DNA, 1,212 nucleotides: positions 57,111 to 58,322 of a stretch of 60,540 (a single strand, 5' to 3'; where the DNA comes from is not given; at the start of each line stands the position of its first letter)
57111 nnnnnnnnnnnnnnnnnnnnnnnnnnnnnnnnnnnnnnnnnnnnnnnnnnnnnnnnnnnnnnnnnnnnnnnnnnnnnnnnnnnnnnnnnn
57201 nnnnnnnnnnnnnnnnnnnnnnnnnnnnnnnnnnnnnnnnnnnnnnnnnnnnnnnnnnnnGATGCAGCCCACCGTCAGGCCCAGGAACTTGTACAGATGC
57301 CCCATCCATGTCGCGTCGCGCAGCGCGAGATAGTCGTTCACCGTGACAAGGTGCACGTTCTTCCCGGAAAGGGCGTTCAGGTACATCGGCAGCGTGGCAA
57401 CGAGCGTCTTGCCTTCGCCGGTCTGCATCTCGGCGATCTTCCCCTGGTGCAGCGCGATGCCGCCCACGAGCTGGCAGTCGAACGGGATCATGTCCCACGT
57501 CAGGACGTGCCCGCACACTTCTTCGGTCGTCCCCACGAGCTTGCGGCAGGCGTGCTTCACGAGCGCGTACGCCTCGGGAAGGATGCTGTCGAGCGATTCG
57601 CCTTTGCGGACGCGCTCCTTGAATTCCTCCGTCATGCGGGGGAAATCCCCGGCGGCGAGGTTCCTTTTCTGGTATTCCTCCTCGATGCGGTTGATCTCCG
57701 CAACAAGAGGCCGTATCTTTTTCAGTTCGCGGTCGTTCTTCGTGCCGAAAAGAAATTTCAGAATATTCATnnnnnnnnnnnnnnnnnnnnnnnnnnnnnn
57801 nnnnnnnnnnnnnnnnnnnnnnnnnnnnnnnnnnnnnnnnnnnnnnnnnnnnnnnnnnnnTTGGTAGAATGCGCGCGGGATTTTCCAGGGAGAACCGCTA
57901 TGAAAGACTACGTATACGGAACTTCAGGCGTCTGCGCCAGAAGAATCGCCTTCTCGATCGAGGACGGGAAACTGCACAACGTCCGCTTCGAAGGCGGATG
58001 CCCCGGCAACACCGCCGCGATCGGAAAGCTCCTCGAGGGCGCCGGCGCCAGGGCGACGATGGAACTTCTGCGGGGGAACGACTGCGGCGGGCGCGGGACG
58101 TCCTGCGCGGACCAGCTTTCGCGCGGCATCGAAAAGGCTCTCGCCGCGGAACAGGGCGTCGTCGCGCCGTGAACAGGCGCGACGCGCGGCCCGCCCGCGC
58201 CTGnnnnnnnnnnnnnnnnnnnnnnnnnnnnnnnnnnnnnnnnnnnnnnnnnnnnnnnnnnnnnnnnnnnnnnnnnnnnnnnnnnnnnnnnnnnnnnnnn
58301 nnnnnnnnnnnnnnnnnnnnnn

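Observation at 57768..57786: Recurrent extended -10 (TGnTAnnnT) placed 6-9 nt before ATG: a set of predicted leaderless mRNAs that includes secA and ftsB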

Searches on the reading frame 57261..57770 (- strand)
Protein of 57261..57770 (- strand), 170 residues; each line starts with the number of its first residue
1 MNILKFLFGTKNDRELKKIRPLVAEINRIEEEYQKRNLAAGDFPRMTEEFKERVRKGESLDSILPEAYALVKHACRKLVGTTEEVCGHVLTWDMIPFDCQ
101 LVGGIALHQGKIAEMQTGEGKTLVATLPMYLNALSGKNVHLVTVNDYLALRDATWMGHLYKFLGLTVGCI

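Call 53: search_solved_structures(query=window:57261-57770:-, show_alignments=2, max_evalue=1e-10)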
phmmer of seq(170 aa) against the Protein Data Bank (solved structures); distinct sequences matched with E-value up to 1e-10: 24.
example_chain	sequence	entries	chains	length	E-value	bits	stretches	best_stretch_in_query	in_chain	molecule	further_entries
3din_A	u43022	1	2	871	1.6e-40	142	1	10-170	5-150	Protein translocase subunit secA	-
4ys0_A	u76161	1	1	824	2.2e-40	141.5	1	10-170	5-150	Protein translocase subunit SecA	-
3jux_A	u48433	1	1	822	2.3e-40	141.5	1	10-170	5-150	Protein translocase subunit secA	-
3bxz_A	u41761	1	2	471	6.6e-38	133.5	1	6-168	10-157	Preprotein translocase subunit secA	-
7xha_A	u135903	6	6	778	8.5e-38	133.1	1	7-168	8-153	Protein translocase subunit SecA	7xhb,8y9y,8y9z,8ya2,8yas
3dl8_A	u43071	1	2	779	8.5e-38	133.1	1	7-168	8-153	Protein translocase subunit secA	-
2ibm_A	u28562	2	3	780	8.5e-38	133.1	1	7-168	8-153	Preprotein translocase secA subunit | Protein translocase subunit SecA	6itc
3jv2_A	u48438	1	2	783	8.5e-38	133.1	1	7-168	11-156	Protein translocase subunit SecA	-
6s0k_h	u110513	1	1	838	8.7e-38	133.1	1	3-168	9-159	Protein translocase subunit SecA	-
1m6n_A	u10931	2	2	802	8.9e-38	133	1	7-168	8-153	Preprotein translocase secA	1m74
3iqm_A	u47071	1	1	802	9e-38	133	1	7-168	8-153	Protein translocase subunit secA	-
5eul_A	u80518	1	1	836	1e-37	132.9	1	7-168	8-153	Protein translocase subunit SecA, Insertion Peptide Chimera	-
3iqy_A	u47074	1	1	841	1e-37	132.9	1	7-168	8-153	Protein translocase subunit secA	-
1tf2_A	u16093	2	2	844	1e-37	132.9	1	7-168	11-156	Preprotein translocase secA subunit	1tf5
6t4h_A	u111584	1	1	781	1.3e-37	132.5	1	2-170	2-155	Protein translocase subunit SecA 2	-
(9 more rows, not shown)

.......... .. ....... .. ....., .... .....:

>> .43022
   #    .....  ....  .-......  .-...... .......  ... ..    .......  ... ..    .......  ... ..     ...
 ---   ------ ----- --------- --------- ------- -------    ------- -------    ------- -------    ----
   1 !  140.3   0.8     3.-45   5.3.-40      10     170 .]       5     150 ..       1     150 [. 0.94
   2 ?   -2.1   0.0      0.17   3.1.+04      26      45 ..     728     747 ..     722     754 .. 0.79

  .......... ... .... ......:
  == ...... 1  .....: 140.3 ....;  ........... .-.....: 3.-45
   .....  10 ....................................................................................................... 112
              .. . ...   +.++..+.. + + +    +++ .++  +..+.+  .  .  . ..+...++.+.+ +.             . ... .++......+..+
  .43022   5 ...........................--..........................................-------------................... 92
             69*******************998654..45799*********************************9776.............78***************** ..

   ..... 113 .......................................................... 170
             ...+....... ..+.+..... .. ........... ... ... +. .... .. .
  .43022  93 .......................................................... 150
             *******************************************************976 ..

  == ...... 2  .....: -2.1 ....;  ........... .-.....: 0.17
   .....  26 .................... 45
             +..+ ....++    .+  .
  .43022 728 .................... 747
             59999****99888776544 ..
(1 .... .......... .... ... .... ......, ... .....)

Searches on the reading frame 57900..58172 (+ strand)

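Call 36: search_protein_families(library=pfam, proteins=[window:57900-58172:+])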
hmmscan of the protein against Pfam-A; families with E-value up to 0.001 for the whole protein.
window:57900-58172:+ (90 aa): 1 family
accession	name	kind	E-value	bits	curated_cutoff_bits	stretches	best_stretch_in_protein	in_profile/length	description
PF12637.14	TSCPD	-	3.9e-21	75.6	22.8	1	5-81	2-88/88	TSCPD domain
